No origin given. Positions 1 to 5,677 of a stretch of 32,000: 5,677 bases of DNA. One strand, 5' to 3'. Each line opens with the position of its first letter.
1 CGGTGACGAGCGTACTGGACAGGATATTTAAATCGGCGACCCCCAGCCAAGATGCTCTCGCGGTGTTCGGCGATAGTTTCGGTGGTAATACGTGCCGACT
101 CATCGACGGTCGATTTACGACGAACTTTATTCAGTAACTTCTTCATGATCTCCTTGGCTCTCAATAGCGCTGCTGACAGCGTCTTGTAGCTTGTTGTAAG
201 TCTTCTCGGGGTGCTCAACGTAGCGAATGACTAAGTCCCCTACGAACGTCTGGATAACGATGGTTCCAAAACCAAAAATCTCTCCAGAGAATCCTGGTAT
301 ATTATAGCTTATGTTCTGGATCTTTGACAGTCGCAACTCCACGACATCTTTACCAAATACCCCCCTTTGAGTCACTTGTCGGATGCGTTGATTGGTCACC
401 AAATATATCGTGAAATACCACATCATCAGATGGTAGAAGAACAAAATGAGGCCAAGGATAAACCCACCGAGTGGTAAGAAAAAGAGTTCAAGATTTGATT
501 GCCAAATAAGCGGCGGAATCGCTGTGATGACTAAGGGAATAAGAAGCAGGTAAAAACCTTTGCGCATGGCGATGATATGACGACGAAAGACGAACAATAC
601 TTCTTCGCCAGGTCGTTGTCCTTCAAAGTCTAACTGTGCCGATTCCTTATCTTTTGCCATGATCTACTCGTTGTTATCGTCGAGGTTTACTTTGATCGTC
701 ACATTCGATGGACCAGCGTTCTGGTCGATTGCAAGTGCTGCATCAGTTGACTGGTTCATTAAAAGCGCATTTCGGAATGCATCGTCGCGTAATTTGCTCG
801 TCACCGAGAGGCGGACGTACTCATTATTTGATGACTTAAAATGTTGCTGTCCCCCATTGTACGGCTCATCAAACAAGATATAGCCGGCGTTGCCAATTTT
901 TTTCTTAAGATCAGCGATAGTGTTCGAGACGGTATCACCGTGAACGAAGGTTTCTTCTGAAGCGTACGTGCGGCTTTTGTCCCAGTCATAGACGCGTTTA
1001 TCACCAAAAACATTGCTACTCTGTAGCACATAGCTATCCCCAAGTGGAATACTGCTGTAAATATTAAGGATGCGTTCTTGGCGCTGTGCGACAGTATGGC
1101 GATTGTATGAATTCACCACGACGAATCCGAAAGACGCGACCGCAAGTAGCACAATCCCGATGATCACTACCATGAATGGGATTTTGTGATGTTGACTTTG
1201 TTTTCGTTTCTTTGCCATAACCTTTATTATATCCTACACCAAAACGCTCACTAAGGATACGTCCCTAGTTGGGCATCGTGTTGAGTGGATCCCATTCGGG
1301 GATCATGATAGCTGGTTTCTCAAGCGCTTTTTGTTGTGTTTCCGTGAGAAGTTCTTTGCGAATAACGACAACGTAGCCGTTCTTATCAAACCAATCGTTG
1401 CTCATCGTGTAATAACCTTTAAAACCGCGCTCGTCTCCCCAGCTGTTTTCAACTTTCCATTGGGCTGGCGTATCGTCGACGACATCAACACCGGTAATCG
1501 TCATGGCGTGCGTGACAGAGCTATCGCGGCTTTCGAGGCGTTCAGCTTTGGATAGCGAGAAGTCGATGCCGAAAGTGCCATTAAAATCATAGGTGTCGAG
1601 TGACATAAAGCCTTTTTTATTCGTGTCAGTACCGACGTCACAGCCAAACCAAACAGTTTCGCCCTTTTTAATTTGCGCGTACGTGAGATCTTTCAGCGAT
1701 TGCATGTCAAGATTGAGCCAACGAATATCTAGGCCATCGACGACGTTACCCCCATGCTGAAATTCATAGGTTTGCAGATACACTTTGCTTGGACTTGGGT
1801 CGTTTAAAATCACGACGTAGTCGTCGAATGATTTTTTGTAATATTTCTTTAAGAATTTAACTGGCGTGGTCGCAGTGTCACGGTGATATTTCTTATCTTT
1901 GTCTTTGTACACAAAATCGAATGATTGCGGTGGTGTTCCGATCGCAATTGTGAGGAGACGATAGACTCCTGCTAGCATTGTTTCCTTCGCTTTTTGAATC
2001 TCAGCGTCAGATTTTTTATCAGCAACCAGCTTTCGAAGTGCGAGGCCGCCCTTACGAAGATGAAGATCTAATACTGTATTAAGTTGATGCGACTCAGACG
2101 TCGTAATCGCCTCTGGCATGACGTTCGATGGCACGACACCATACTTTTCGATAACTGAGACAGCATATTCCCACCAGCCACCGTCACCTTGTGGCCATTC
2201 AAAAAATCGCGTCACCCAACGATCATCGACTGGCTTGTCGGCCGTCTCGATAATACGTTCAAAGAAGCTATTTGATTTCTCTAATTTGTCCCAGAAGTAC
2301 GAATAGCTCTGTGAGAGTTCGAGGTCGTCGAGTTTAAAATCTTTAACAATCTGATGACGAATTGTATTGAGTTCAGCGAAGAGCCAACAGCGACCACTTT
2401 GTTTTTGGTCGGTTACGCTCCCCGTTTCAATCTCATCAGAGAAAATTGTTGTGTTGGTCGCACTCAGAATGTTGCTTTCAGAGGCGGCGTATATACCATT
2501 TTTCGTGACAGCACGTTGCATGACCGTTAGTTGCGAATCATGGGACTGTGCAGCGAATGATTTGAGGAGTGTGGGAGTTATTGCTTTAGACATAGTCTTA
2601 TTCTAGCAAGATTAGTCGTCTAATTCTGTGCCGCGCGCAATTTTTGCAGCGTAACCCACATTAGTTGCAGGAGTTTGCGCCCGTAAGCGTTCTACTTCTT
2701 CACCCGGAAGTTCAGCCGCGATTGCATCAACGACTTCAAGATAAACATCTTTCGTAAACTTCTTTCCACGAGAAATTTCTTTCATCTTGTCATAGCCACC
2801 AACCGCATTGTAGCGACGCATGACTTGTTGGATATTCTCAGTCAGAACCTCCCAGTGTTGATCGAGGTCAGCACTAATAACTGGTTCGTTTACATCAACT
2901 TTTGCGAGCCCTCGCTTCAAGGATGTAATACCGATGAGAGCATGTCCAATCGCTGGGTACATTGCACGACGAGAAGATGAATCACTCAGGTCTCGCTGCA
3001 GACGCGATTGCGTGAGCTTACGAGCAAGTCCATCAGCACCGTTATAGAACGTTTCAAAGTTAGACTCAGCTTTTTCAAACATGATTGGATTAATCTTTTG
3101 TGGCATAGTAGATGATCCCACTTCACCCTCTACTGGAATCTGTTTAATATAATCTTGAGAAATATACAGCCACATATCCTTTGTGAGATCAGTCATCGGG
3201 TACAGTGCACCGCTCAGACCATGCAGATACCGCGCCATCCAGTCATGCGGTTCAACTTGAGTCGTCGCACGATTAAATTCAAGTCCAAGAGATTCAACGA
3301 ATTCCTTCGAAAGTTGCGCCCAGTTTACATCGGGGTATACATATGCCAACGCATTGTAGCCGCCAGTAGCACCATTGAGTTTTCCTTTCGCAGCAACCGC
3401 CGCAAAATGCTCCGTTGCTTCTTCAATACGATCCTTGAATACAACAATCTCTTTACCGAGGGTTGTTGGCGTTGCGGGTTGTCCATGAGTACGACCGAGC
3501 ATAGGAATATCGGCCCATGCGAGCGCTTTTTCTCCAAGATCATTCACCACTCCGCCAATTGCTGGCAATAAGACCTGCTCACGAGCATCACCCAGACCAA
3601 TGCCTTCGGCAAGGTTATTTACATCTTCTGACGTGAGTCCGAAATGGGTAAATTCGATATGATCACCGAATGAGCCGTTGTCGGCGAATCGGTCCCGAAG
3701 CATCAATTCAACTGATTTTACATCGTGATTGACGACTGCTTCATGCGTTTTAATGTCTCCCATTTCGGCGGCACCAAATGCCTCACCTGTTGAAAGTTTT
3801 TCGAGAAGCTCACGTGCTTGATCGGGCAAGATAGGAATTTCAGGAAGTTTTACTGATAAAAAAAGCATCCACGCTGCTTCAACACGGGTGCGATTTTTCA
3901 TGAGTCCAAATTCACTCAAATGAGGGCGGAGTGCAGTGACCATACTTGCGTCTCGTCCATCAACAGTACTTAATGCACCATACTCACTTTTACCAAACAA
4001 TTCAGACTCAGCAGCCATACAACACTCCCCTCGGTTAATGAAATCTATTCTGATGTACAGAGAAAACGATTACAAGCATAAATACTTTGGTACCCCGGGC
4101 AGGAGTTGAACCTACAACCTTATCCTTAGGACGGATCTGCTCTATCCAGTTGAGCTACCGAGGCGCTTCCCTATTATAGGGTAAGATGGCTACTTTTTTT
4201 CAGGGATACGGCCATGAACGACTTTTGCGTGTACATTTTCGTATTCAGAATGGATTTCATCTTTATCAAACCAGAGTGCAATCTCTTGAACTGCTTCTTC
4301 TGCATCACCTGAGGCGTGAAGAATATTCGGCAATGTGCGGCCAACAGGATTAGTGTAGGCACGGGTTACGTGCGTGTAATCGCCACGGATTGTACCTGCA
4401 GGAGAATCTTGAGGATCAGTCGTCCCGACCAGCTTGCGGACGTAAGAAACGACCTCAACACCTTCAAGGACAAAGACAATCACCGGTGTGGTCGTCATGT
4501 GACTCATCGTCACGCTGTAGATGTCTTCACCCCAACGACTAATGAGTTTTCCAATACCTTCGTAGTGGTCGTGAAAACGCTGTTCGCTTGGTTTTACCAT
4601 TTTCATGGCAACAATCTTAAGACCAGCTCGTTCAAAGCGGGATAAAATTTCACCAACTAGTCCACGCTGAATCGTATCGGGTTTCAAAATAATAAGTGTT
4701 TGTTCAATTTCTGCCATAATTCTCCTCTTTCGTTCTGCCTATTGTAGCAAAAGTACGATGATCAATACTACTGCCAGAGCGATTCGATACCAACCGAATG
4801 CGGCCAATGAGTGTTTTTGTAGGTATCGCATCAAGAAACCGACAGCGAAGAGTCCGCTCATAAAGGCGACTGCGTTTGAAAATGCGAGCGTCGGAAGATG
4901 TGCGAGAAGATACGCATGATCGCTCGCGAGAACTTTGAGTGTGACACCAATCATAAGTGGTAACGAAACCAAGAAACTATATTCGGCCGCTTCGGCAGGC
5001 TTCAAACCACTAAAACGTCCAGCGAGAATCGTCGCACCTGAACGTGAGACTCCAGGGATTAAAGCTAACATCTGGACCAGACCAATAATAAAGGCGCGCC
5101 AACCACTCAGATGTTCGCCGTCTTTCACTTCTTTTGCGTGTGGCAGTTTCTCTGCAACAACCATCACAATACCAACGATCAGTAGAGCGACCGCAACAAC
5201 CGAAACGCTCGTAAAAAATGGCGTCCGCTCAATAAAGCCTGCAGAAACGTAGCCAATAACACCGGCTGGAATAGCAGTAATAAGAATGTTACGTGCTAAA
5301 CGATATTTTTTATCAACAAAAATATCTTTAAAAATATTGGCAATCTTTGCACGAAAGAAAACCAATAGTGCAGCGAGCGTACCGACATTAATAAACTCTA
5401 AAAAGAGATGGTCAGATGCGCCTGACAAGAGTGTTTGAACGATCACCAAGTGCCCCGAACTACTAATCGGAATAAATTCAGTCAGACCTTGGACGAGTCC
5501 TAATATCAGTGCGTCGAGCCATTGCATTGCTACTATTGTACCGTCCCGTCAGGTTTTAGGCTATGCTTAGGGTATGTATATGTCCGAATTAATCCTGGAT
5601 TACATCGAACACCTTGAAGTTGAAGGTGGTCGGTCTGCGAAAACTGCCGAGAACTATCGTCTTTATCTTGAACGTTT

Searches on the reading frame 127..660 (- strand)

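Call 84: search_protein_families(library=pfam, proteins=[window:127-660:-], max_evalue=0.001)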
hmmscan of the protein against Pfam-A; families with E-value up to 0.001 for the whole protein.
window:127-660:- (177 aa): 1 family
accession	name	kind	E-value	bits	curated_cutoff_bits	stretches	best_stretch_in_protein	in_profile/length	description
PF03703.20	bPH_2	-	4.3e-09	36.9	22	1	81-156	1-76/78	Bacterial PH domain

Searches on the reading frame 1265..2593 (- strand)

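Call 11: search_protein_families(library=pfam, proteins=[window:1265-2593:-], max_evalue=0.001)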
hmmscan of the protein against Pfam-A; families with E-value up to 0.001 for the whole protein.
window:1265-2593:- (442 aa): 2 families
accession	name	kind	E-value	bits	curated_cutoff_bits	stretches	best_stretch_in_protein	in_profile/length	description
PF03051.21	Peptidase_C1_2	-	6.2e-164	546.4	22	1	9-437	6-437/438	Peptidase C1-like family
PF00112.29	Peptidase_C1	-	4.3e-08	33.9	20.7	1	357-400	163-205/220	Papain family cysteine protease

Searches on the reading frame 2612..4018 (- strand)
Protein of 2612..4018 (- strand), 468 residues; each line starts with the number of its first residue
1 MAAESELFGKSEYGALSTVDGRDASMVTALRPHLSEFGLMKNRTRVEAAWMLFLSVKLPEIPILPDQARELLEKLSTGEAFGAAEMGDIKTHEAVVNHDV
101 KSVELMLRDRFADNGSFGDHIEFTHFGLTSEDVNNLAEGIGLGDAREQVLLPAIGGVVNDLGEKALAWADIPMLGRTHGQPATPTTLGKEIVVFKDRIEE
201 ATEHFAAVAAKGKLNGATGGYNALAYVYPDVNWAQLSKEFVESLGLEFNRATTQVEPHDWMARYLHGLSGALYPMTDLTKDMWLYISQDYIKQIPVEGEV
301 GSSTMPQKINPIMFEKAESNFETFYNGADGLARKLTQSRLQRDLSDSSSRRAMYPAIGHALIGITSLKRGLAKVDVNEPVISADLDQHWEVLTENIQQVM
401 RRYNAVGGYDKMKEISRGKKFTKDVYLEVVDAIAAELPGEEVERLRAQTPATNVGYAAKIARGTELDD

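Call 11: search_protein_families(library=pfam, proteins=[window:2612-4018:-], max_evalue=0.001)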
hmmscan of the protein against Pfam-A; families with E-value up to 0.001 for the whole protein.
window:2612-4018:- (468 aa): 2 families
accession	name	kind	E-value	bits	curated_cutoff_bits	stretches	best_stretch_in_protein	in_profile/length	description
PF00206.25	Lyase_1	-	2.8e-37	129.2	27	1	122-316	103-302/312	Lyase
PF08328.16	ASL_C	-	3.6e-31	108.1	35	1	338-452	1-113/115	Adenylosuccinate lyase C-terminal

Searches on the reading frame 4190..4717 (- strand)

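Call 11: search_protein_families(library=pfam, proteins=[window:4190-4717:-], max_evalue=0.001)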
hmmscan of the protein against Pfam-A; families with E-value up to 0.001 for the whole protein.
window:4190-4717:- (175 aa): 1 family
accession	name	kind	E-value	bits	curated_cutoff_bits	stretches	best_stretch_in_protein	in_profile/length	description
PF00334.24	NDK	-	2.8e-39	134.5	27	1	5-155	1-135/135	Nucleoside diphosphate kinase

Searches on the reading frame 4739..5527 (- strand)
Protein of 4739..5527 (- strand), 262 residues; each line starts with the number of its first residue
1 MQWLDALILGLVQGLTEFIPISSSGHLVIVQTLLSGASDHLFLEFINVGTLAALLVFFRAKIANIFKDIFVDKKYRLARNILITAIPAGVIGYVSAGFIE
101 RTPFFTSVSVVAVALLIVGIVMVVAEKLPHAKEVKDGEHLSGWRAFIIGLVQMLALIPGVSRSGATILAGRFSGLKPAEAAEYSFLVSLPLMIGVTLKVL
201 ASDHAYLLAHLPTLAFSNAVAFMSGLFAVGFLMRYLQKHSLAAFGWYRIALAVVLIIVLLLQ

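Call 11: search_protein_families(library=pfam, proteins=[window:4739-5527:-], max_evalue=0.001)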
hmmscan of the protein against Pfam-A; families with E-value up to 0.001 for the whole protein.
window:4739-5527:- (262 aa): 1 family
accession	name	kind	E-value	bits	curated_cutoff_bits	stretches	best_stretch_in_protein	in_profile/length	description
PF02673.24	BacA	-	1.5e-68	231.7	33.4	1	6-254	1-257/257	Bacitracin resistance protein BacA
